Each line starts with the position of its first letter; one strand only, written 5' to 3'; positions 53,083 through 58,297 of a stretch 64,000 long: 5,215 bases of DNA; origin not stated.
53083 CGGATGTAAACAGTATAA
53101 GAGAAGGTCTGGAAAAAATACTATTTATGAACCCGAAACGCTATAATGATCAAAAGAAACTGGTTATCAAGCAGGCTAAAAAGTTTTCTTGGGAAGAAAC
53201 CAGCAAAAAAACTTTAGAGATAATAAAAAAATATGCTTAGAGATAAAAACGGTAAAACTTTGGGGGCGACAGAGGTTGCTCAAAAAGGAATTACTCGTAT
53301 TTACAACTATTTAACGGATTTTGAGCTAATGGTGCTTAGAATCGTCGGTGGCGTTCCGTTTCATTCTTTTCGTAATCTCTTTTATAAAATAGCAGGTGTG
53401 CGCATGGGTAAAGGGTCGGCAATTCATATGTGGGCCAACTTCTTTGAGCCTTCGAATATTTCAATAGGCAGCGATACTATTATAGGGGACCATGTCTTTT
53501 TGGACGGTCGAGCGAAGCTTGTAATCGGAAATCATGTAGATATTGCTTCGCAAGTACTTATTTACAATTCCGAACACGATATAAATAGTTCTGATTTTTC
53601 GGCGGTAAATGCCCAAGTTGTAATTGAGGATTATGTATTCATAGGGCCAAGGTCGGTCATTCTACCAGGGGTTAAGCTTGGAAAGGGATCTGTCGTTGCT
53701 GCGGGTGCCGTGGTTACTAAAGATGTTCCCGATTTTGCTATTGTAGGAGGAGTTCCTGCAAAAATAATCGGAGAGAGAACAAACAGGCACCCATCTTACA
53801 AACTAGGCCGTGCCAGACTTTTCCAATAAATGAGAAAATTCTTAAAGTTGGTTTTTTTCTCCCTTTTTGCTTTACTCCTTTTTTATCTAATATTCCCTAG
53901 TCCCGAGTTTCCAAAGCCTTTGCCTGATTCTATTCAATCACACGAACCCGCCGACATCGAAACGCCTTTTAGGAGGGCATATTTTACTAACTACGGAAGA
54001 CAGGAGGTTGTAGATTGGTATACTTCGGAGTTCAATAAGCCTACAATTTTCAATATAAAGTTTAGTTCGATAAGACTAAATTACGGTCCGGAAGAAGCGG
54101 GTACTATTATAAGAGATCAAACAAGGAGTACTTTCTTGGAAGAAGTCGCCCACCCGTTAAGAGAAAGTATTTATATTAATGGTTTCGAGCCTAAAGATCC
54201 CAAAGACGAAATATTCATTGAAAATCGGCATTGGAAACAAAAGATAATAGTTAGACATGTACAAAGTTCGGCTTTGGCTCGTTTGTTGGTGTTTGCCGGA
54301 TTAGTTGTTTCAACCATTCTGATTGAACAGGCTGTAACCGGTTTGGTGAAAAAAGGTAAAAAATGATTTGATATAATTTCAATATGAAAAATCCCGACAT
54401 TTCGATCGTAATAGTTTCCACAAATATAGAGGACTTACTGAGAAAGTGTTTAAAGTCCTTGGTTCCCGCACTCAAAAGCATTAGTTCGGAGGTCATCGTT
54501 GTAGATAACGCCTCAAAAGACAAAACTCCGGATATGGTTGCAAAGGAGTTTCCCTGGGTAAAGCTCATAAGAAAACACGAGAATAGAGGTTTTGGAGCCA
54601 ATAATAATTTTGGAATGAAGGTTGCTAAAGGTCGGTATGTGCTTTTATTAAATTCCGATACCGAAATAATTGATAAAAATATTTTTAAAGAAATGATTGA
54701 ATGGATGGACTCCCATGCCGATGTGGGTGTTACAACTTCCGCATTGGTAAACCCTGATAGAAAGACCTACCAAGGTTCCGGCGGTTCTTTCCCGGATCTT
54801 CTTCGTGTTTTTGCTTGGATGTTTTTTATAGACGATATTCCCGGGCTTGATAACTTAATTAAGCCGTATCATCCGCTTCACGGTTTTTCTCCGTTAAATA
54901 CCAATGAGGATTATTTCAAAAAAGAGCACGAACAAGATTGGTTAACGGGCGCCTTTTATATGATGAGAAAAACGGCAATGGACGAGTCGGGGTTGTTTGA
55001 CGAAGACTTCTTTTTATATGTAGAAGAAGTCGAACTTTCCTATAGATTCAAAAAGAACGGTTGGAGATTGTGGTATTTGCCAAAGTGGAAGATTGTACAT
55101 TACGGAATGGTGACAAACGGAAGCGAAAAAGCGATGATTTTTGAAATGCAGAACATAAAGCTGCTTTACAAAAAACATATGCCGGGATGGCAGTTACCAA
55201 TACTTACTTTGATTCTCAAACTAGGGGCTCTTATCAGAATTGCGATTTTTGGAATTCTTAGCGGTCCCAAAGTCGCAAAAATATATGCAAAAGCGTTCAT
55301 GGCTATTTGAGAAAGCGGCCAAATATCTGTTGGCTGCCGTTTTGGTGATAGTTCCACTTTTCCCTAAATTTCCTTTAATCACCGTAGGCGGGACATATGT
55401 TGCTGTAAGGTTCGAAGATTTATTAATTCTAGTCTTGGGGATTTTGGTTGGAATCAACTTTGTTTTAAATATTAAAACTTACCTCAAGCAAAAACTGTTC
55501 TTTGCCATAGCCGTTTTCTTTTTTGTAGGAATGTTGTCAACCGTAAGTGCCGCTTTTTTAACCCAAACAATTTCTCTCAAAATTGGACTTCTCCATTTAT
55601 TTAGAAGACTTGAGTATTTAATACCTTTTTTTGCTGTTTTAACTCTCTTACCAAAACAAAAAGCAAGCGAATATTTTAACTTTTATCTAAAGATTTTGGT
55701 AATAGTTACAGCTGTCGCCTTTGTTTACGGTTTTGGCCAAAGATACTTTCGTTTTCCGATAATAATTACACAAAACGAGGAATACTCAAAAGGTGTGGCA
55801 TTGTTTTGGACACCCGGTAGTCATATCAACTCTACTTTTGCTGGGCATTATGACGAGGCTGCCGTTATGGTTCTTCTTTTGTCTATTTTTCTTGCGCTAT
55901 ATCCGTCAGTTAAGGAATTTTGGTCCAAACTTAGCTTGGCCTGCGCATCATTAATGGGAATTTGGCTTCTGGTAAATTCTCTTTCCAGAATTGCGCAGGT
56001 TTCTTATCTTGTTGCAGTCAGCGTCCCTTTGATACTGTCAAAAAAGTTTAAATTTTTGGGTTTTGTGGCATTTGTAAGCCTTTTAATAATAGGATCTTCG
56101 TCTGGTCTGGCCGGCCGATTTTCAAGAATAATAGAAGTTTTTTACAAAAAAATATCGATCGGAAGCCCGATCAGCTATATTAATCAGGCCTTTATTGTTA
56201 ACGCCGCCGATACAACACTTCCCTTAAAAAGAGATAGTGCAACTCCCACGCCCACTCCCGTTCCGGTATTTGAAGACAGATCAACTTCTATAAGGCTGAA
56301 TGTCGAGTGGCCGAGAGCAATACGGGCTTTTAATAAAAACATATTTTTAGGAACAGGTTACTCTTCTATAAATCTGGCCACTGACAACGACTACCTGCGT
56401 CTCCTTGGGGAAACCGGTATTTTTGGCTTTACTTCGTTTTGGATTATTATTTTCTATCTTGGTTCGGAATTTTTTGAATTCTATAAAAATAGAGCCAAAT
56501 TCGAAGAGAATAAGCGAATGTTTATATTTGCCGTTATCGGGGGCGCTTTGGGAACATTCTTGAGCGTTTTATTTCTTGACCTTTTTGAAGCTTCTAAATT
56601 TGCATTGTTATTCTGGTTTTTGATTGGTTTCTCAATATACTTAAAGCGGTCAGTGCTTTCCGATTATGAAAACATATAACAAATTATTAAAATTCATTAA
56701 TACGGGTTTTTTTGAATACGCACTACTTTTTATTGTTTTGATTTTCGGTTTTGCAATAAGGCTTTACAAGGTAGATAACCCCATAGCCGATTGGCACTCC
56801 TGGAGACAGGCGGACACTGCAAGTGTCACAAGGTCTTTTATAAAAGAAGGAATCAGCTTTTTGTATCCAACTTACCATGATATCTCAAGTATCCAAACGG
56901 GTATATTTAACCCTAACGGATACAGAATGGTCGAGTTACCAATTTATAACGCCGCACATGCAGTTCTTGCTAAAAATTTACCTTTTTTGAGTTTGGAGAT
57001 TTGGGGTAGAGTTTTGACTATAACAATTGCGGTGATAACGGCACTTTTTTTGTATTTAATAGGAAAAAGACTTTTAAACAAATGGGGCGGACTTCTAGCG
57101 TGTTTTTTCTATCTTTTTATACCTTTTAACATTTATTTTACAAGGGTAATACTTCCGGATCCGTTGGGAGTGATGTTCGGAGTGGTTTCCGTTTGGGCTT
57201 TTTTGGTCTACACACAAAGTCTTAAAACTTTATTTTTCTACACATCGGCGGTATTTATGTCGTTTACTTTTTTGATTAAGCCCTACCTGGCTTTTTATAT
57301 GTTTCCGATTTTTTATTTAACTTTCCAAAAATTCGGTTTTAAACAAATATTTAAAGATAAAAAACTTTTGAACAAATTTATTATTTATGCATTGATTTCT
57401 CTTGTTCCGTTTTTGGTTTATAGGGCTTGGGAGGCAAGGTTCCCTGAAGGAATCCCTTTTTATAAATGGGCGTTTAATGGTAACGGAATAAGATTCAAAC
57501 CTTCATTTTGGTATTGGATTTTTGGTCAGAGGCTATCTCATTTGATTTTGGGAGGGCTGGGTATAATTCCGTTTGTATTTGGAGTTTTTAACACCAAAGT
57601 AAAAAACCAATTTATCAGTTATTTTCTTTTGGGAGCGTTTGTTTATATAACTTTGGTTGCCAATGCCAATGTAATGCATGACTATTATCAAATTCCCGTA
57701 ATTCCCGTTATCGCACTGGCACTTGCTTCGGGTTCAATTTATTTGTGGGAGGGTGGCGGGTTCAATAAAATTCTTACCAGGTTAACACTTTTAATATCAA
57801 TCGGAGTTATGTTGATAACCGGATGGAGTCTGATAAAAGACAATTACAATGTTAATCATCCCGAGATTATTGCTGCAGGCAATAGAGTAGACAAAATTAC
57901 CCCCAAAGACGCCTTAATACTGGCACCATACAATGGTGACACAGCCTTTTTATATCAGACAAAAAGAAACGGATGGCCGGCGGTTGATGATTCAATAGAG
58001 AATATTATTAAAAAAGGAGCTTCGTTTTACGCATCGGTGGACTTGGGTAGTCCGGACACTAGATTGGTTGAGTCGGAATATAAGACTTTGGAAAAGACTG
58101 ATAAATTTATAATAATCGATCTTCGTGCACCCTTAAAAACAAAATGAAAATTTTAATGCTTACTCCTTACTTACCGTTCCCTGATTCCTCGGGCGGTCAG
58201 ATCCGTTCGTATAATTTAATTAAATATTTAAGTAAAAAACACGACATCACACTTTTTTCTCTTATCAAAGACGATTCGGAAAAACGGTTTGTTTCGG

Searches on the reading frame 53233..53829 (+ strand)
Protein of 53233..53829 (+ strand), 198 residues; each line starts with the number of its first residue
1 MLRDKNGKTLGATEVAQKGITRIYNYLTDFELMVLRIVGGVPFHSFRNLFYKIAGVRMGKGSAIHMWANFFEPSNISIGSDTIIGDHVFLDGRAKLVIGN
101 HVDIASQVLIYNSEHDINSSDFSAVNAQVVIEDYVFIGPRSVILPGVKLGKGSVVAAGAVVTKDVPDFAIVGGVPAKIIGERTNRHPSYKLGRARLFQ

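Call 12: search_protein_families(library=pfam, proteins=[window:53233-53829:+], max_evalue=0.001)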
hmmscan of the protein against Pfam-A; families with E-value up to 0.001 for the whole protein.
window:53233-53829:+ (198 aa): 3 families
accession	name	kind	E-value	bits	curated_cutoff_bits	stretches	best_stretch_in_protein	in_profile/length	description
PF00132.30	Hexapep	-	6.5e-15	54.5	27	1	129-163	2-36/36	Bacterial transferase hexapeptide (six repeats)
PF14602.12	Hexapep_2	-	1.1e-09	38.2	27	1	128-163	1-34/34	Hexapeptide repeat of succinyl-transferase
PF25084.1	LbH_EIF2B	-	6.6e-05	23.3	54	1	74-164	20-102/105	EIF2B subunit epsilon LbH domain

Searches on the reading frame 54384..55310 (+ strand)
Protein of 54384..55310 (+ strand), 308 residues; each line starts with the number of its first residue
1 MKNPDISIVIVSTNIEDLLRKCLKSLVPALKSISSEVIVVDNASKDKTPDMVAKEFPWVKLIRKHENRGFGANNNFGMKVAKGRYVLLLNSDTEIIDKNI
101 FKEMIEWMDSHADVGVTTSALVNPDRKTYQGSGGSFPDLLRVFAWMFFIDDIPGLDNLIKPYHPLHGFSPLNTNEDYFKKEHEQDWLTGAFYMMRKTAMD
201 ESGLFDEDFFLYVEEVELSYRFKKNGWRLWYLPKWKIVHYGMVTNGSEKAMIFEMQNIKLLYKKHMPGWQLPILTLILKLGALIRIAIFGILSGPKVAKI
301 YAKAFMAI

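Call 12: search_protein_families(library=pfam, proteins=[window:54384-55310:+], max_evalue=0.001)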
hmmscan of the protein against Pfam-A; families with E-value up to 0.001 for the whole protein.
window:54384-55310:+ (308 aa): 3 families
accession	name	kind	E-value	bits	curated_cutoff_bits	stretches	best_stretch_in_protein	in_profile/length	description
PF00535.33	Glycos_transf_2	-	5.9e-22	78.8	23.3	1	7-129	1-125/168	Glycosyl transferase family 2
PF13641.12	Glyco_tranf_2_3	-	5.1e-15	56.6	27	1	4-237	1-209/230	Glycosyltransferase like family 2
PF13632.12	Glyco_trans_2_3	-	6e-05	23.4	27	0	187-234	72-118/198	Glycosyl transferase family group 2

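Call 34: search_protein_families(library=ncbifam, proteins=[window:54384-55310:+], max_evalue=0.001)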
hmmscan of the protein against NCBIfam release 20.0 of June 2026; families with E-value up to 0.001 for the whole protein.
window:54384-55310:+ (308 aa): 16 families
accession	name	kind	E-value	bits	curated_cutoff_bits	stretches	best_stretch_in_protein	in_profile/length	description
TIGR03965.1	mycofact_glyco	equivalog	7e-17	61.4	280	2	3-95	73-167/467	mycofactocin biosynthesis glycosyltransferase MftF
TIGR03937.1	PgaC_IcaA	equivalog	2.3e-14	53.2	422.3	1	3-119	44-161/407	poly-beta-1,6-N-acetyl-D-glucosamine synthase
NF041875.1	EPS_EpsD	equivalog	1.7e-13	50.7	370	1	6-112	1-108/325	exopolysaccharide biosynthesis glycosyltransferase EpsD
NF007482.0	PRK10073.1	equivalog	2.2e-12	46.6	423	1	3-114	5-115/334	glycosyltransferase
TIGR04283.1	glyco_like_mftF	equivalog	4.6e-12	46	182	1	6-114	1-104/221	TIGR04283 family arsenosugar biosynthesis glycosyltransferase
NF038302.1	EPS_HpsE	equivalog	4.7e-12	45.5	300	1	5-120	2-123/307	hormogonium polysaccharide biosynthesis glycosyltransferase HpsE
TIGR01556.1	rhamnosyltran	subfamily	2.8e-11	43.1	200.55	1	21-126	8-117/281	rhamnosyltransferase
NF047683.1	TeichurnBiosyTuaG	equivalog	1.8e-09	37.6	400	1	2-112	4-115/252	teichuronic acid biosynthesis protein TuaG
TIGR03111.1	glyc2_xrt_Gpos1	hypoth_equivalog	3e-09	36.2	363.95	1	2-128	47-175/439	TIGR03111 family XrtG-associated glycosyltransferase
NF050050.1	ProtGlycPglI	equivalog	5.4e-08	32.6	500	1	4-104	2-105/306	GalNAc(5)-diNAcBac-PP-undecaprenol beta-1,3-glucosyltransferase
NF038299.1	EPS_HpsN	equivalog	2.1e-07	30.2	425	0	4-123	1-121/317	hormogonium polysaccharide biosynthesis glycosyltransferase HpsN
TIGR04195.1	S_glycosyl_SunS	equivalog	1.5e-06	27.4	350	1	3-97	56-146/421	SunS family peptide S-glycosyltransferase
NF050113.1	gal_furan_GlfT1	equivalog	4.3e-06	26.2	330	1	8-112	3-109/290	galactofuranosyltransferase GlfT1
NF053739.1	GlytfEpsEBac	equivalog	1.1e-05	24.6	450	1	4-131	1-130/265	glycosyltransferase EpsE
TIGR04009.1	wcaE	equivalog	3e-05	23.4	369.2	1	7-100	4-99/248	colanic acid biosynthesis glycosyltransferase WcaE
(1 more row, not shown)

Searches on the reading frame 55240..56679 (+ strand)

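Call 12: search_protein_families(library=pfam, proteins=[window:55240-56679:+], max_evalue=0.001)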
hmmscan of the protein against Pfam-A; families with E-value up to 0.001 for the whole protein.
window:55240-56679:+ (479 aa): 1 family
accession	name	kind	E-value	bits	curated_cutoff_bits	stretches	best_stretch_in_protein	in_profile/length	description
PF04932.20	Wzy_C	-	7.1e-10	39.3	31.7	1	236-400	2-148/149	O-Antigen ligase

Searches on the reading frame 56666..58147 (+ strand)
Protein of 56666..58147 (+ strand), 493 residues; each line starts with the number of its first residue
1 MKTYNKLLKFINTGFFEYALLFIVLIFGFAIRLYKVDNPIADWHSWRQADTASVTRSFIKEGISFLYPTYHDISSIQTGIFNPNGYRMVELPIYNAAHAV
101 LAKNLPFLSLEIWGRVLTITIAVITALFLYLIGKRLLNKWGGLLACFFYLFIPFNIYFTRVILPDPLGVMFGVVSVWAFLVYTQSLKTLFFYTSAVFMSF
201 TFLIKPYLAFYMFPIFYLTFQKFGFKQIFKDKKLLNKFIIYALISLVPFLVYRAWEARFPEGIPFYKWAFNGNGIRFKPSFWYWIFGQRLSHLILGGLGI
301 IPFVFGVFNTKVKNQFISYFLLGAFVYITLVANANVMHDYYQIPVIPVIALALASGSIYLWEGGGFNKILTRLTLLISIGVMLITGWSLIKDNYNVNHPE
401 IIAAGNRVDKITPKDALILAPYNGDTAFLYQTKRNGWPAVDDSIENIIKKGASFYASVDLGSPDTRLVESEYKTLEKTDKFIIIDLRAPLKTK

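Call 33: search_protein_families(library=pfam, proteins=[window:56666-58147:+], max_evalue=1)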
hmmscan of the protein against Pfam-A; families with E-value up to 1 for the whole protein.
window:56666-58147:+ (493 aa): 1 family
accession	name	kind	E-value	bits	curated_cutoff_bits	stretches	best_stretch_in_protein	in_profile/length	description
PF13231.12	PMT_2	-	9.1e-11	42.7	26.1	1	115-252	25-160/160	Dolichyl-phosphate-mannose-protein mannosyltransferase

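Call 79: search_protein_families(library=ncbifam, proteins=[window:56666-58147:+], max_evalue=0.0001)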
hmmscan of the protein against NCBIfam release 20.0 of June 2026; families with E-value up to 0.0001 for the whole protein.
window:56666-58147:+ (493 aa): 0 families
